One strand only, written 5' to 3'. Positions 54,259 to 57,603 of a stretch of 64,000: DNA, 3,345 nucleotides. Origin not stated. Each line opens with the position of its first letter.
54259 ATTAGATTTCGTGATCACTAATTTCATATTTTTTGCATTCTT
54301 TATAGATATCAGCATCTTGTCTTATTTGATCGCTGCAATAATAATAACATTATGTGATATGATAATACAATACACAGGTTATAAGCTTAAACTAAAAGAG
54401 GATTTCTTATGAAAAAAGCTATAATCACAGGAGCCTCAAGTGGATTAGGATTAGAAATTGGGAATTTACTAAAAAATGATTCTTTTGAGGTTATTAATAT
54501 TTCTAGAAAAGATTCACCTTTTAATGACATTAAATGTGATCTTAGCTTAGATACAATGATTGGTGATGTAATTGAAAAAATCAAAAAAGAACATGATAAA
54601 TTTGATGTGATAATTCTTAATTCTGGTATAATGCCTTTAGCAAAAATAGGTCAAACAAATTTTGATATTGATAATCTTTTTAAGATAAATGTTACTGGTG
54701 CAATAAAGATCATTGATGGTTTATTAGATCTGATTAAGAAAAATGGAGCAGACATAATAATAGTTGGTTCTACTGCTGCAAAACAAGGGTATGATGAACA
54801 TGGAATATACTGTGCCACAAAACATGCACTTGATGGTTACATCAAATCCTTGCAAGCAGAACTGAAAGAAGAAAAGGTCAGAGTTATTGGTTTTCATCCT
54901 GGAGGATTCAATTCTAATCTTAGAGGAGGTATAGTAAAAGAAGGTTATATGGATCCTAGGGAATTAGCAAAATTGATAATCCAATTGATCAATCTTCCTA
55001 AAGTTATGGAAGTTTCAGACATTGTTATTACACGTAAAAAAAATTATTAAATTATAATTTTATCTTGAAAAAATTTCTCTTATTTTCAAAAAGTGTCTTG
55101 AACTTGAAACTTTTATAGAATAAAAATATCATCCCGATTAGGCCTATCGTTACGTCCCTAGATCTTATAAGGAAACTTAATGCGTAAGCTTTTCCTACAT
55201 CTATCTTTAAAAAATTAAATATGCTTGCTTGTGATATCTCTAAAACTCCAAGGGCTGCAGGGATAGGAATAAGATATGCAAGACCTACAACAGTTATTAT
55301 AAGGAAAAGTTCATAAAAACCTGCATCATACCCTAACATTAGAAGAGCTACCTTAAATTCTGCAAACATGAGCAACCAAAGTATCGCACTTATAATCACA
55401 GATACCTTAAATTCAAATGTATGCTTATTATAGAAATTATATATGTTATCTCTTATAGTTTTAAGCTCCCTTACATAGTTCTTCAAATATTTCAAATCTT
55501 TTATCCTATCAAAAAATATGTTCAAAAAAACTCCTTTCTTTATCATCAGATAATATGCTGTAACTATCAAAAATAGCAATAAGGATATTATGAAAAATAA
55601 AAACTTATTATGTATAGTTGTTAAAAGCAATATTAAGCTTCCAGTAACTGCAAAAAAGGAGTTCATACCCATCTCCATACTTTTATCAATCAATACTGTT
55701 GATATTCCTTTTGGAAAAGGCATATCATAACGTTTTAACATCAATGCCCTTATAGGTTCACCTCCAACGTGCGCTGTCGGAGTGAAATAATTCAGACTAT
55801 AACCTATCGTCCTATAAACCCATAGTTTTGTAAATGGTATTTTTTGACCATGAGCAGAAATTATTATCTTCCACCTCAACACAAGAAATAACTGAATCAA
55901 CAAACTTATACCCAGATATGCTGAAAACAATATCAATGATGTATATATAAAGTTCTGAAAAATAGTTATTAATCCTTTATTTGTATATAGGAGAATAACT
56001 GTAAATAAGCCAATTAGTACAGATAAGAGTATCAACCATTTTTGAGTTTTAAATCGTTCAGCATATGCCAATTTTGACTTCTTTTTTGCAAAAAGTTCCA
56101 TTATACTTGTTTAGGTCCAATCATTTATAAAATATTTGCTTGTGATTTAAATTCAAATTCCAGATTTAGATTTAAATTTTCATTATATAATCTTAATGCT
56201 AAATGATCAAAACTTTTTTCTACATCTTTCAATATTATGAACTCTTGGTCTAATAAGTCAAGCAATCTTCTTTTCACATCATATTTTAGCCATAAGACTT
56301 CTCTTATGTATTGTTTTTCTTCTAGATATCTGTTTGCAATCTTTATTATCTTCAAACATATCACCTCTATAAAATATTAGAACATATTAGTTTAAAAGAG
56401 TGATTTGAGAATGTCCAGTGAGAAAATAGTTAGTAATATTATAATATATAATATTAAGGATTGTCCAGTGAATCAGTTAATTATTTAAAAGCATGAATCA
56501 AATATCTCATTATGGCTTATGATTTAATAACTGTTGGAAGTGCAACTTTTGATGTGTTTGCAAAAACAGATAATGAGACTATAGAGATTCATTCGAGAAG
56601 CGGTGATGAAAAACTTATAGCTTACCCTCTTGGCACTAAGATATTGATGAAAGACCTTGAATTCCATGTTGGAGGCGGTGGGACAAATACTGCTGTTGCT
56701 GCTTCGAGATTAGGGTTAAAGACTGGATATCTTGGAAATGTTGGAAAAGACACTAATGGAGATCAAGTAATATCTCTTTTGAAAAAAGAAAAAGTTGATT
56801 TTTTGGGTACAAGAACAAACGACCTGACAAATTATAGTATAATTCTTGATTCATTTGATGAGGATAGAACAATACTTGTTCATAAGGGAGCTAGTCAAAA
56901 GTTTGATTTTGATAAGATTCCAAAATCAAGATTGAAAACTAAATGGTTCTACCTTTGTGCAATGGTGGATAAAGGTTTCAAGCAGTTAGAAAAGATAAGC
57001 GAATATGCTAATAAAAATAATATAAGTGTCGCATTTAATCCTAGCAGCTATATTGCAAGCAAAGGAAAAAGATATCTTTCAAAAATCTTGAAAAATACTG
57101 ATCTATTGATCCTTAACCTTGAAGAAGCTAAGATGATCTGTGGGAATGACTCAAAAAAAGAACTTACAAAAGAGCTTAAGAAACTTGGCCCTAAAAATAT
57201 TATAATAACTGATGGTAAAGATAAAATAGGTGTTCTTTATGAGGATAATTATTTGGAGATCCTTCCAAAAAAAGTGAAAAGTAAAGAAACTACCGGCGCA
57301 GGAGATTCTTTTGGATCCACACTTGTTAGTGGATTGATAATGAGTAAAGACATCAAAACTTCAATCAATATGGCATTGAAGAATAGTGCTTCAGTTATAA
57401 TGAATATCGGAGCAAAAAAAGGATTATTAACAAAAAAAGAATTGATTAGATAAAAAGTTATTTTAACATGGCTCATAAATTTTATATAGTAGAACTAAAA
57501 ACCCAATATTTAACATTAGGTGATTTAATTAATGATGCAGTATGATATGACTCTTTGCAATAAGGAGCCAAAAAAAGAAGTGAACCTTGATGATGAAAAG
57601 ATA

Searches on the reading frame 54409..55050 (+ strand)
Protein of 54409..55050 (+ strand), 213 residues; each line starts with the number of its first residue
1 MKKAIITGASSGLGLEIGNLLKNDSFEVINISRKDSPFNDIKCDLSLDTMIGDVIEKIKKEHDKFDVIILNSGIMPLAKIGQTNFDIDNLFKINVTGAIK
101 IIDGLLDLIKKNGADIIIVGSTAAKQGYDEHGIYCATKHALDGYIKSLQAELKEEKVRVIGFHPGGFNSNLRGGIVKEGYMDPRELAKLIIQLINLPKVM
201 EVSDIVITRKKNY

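Call 33: search_protein_families(library=pfam, proteins=[window:54409-55050:+], max_evalue=0.001)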
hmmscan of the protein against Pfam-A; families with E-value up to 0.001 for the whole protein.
window:54409-55050:+ (213 aa): 4 families
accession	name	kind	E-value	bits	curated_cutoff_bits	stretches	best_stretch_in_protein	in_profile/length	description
PF00106.31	adh_short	-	7e-32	110.9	26.6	1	2-174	1-189/195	short chain dehydrogenase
PF13561.12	adh_short_C2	-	8.3e-20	71.8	27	1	37-177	46-186/236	Enoyl-(Acyl carrier protein) reductase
PF01370.27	Epimerase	-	0.00052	19.9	20.9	1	5-124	2-117/240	NAD dependent epimerase/dehydratase family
PF08659.16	KR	-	0.00056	20.3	22.6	0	34-150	51-165/180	KR domain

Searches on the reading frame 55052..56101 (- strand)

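Call 101: search_protein_families(library=pfam, proteins=[window:55052-56101:-], max_evalue=0.001)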
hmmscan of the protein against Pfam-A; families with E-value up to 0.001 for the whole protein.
window:55052-56101:- (349 aa): 1 family
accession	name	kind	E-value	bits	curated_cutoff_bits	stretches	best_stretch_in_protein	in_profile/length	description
PF03706.18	LPG_synthase_TM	-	1.5e-30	107.1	33.4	1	24-316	1-294/302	Lysylphosphatidylglycerol synthase TM region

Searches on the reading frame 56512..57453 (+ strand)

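Call 33: search_protein_families(library=pfam, proteins=[window:56512-57453:+], max_evalue=0.001)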
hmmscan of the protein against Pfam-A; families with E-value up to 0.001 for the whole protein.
window:56512-57453:+ (313 aa): 2 families
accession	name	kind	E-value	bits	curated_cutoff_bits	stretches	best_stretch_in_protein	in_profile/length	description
PF00294.29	PfkB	-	1.4e-38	133.4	25.8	1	38-303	17-297/302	pfkB family carbohydrate kinase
PF08543.17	Phos_pyr_kin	-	2.3e-10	40.7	27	1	187-290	111-226/246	Phosphomethylpyrimidine kinase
